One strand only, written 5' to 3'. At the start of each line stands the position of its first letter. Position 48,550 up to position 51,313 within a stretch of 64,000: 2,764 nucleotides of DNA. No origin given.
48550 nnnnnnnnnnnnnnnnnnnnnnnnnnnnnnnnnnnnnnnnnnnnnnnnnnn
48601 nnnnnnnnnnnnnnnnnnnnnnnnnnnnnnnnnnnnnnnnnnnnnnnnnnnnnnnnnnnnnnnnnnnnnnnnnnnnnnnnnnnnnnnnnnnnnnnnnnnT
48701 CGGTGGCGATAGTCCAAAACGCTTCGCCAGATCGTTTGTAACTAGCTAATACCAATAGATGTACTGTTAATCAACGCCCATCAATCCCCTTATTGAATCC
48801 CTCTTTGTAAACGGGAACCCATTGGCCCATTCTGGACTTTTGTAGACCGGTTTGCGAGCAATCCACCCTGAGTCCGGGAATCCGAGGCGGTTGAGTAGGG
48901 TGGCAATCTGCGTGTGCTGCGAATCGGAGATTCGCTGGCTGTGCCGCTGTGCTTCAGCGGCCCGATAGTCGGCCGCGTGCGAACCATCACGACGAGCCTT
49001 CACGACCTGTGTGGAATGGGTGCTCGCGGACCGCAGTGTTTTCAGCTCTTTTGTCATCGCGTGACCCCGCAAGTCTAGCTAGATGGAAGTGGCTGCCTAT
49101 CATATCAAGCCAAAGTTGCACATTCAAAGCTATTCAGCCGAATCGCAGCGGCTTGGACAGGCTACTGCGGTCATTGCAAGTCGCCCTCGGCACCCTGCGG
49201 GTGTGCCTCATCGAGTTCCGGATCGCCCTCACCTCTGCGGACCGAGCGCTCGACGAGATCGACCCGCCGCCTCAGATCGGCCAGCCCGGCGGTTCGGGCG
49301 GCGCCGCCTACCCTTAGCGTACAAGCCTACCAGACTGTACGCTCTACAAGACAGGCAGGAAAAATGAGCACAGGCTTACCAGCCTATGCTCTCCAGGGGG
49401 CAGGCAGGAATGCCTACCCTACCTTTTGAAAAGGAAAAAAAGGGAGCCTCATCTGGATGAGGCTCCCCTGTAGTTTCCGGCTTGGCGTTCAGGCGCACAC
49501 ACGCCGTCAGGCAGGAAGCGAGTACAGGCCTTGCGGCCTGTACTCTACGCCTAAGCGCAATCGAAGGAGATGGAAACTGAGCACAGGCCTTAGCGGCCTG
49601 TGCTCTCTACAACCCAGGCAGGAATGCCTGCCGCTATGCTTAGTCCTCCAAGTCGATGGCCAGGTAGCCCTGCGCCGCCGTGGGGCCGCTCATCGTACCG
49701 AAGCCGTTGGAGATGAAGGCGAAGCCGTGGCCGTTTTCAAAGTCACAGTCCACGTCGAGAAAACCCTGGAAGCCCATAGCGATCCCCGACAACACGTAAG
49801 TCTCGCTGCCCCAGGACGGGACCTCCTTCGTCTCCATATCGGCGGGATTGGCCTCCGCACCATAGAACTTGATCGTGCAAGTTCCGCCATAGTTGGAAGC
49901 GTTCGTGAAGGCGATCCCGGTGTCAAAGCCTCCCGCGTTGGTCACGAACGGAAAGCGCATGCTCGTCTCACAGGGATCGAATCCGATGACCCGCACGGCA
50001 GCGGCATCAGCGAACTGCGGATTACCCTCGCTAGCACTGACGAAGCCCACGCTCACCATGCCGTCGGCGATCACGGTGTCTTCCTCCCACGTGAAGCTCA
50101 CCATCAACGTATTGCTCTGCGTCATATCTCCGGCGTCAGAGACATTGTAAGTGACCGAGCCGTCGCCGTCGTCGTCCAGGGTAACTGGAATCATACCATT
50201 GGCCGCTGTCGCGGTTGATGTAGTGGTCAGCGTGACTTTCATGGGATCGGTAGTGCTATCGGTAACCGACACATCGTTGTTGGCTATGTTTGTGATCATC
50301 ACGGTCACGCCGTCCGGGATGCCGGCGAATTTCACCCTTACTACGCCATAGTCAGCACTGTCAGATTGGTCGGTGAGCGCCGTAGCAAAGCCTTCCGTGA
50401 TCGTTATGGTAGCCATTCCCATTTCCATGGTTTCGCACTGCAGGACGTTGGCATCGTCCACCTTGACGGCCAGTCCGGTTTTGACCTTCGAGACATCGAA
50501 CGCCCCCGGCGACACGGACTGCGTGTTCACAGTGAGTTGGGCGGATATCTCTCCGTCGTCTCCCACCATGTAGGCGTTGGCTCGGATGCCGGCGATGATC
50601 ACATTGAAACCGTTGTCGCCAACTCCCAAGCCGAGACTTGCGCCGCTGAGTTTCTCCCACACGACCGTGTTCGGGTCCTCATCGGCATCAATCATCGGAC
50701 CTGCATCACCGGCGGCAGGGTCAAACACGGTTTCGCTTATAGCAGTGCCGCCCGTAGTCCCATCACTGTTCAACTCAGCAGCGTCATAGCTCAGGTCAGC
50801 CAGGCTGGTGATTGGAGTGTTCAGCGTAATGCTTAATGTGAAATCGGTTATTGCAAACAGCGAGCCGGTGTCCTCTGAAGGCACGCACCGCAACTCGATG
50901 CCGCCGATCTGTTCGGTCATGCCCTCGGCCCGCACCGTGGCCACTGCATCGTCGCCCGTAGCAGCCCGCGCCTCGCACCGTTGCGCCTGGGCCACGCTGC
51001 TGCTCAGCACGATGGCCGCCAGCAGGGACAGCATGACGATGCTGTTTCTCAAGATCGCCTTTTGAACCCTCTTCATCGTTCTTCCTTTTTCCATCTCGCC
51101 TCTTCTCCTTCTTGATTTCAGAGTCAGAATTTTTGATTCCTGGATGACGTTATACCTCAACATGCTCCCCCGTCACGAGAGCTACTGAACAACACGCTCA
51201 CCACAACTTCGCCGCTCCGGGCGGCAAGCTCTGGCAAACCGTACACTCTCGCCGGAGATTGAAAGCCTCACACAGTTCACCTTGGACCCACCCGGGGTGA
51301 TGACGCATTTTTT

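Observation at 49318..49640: Cluster of REP-like hairpin repeats in the 3' region of the acidic-protein gene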

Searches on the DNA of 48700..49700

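Call 46: search_rna_families(source=window, start=48700, end=49700, threshold=evalue, max_evalue=10)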
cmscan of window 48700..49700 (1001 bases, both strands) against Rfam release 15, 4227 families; matches with E-value up to 10: 7.
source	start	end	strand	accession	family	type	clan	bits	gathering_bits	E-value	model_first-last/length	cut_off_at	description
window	49440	49573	-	RF04180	BTnc231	Gene; sRNA;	-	21.7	80.4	0.066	1-154/154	no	Bacteroides sRNA BTnc231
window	49437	49540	-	RF01859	Phe_leader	Cis-reg; leader;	-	18.1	55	4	1-125/125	no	Phenylalanine leader peptide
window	49442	49467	-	RF03847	mir-1538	Gene; miRNA;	-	15.8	78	6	1-58/58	no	mir-1538 microRNA precursor family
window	49417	49437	-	RF03520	mir-3059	Gene; miRNA;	-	15.5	88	6.6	1-59/59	no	mir-3059 microRNA precursor family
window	49429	49473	-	RF00236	ctRNA_pGA1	Gene; antisense;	-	15.4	45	3.9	1-79/79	no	ctRNA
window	49034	49054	+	RF00066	U7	Gene; snRNA;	-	13.1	34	6.8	1-62/62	no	U7 small nuclear RNA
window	49440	49474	-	RF02867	ncS011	Gene; sRNA;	-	12.1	48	2.1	168-204/207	no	Burkholderia sRNA 11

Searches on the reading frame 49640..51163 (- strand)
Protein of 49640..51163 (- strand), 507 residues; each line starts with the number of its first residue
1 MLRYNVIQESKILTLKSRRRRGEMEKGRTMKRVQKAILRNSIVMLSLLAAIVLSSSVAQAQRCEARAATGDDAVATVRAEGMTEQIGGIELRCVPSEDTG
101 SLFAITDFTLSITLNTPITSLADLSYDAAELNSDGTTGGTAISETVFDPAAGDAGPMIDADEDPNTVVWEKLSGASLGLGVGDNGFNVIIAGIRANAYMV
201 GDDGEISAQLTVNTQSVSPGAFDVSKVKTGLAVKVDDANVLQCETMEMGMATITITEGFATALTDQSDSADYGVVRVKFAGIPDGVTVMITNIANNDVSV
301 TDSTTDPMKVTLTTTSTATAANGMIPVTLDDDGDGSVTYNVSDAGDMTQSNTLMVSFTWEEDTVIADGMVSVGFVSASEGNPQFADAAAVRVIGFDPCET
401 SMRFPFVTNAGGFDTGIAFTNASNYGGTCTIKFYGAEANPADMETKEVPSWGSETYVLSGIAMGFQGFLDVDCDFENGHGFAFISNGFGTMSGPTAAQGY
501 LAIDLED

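Call 10: find_encoding_contigs(protein=window:49640-51163:-, flank=10000, max_places=10)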
Protein window:49640-51163:- (507 aa): no gene with exactly this product is on record in the collection.

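Call 11: search_protein_families(library=pfam, proteins=[window:49640-51163:-], max_evalue=0.01)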
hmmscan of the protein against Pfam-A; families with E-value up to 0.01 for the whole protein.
window:49640-51163:- (507 aa): 0 families

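Call 12: find_encoding_contigs(protein=window:49640-51076:-, flank=10000, max_places=10)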
Protein window:49640-51076:- (478 aa): no gene with exactly this product is on record in the collection.

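Call 51: search_protein_families(library=ncbifam, proteins=[window:49640-51076:-], max_evalue=1)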
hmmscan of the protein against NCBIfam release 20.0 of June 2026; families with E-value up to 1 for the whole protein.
window:49640-51076:- (478 aa): 0 families

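Call 70: search_solved_structures(query=window:49640-51076:-, max_evalue=1)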
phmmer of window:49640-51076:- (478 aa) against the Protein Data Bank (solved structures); distinct sequences matched with E-value up to 1: 1.
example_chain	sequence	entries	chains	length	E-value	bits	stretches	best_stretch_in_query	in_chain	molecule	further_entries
6ocd_B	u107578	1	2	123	0.8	11.6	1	342-406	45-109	VHH antibody V6D4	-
